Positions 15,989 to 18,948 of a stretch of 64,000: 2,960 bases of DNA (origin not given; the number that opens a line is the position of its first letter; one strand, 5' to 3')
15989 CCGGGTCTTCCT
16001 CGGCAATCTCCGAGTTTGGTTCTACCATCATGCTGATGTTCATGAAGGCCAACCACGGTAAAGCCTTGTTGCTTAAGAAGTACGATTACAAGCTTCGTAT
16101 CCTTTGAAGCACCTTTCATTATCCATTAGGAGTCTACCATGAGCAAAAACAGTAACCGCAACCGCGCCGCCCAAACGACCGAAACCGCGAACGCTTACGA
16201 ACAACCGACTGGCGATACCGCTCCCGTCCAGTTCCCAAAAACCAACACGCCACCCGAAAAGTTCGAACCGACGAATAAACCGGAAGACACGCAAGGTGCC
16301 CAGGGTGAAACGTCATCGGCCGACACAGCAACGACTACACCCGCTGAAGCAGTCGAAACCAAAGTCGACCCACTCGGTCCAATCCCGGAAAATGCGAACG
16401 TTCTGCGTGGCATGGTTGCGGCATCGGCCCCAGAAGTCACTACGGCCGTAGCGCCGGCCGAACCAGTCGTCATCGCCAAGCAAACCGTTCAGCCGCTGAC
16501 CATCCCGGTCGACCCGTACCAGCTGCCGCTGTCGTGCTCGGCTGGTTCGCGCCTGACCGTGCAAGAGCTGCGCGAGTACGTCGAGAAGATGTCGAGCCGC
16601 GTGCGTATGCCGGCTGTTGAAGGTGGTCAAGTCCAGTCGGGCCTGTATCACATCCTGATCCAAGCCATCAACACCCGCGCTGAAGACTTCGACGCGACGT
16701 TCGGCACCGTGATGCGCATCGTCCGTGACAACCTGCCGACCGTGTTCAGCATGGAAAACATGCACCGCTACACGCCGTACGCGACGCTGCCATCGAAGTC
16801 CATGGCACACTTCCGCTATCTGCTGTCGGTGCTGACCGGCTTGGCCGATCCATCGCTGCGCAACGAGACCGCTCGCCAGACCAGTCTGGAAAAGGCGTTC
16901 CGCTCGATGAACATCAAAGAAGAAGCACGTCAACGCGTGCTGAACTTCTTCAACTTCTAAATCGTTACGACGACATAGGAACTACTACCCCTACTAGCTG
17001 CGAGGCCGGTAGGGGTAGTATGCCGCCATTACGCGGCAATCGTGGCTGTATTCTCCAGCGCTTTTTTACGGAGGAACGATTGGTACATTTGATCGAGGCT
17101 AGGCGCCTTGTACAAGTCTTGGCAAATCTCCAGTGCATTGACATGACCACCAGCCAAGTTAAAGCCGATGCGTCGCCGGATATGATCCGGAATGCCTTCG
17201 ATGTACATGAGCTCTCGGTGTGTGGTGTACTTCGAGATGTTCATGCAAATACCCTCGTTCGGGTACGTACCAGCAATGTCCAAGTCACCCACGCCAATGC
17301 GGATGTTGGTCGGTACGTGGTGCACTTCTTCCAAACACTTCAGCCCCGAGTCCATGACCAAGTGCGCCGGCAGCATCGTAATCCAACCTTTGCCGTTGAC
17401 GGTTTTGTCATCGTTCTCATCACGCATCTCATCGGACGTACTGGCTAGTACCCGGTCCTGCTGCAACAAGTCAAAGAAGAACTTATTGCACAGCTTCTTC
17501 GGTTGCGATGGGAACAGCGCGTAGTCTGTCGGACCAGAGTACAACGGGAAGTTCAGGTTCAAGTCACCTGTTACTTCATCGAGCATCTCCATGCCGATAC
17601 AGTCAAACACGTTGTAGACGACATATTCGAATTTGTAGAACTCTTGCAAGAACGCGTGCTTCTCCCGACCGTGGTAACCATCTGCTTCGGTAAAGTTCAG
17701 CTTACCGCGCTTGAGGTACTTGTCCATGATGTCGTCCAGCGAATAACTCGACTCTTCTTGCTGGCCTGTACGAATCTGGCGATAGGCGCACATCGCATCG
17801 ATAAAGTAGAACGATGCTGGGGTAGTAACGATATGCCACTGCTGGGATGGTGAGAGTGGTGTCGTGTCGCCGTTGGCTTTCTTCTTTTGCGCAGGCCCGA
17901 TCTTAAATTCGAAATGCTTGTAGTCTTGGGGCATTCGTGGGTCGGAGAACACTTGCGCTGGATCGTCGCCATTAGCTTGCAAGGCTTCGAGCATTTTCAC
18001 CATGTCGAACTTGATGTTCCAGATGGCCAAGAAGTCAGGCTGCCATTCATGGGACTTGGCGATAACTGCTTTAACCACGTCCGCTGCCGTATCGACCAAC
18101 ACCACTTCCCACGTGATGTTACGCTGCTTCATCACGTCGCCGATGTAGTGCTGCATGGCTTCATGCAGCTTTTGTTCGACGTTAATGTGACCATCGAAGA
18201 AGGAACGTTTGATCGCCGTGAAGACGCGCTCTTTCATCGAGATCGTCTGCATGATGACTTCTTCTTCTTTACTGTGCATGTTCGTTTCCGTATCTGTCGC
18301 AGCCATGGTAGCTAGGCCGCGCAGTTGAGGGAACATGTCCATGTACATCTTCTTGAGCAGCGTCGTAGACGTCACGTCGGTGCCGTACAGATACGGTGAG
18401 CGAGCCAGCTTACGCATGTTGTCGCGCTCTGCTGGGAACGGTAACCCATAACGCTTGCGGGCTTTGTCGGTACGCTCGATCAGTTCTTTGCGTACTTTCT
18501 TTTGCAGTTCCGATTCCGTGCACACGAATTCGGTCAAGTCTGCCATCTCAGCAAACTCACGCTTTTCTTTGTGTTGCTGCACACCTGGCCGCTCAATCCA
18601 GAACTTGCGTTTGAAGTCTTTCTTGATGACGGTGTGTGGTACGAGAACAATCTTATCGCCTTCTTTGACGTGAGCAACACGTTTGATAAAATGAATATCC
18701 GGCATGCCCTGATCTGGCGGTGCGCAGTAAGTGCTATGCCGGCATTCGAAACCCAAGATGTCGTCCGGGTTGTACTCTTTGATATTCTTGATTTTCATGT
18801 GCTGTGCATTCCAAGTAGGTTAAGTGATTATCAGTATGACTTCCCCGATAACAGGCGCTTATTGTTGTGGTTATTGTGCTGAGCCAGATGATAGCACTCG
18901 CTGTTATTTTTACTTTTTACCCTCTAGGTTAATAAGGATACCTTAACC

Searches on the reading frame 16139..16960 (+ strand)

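Call 69: search_protein_families(library=phrogs, proteins=[window:16139-16960:+], max_evalue=0.00001)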
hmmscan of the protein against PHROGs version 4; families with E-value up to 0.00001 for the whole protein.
window:16139-16960:+ (273 aa): 1 family
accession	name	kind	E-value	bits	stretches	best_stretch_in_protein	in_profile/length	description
phrog_18957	-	unknown function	2.6e-18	67.4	1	50-272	20-218/222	-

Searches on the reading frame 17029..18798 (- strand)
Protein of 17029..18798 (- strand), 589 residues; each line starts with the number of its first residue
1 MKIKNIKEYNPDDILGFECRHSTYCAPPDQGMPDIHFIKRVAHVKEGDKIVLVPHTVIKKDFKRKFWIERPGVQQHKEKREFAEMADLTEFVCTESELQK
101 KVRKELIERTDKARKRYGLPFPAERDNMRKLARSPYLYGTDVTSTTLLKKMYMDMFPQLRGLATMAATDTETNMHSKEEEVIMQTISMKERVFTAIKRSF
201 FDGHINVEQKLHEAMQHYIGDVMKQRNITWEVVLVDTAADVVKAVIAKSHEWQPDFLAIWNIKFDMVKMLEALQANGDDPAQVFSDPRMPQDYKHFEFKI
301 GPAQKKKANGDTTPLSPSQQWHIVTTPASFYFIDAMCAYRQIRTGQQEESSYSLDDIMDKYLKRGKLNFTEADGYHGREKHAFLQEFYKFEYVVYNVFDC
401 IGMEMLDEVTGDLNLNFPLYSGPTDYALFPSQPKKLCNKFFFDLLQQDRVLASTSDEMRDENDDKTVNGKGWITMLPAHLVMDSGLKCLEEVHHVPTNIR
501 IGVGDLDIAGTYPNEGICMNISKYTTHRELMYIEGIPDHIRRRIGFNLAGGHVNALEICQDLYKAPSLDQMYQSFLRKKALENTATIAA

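Call 12: search_protein_families(library=phrogs, proteins=[window:17029-18798:-], max_evalue=0.00001)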
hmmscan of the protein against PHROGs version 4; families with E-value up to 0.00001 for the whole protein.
window:17029-18798:- (589 aa): 1 family
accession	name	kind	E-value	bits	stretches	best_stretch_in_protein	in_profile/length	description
phrog_3011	-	DNA, RNA and nucleotide metabolism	4.2e-189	631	1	8-583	3-572/576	DNA polymerase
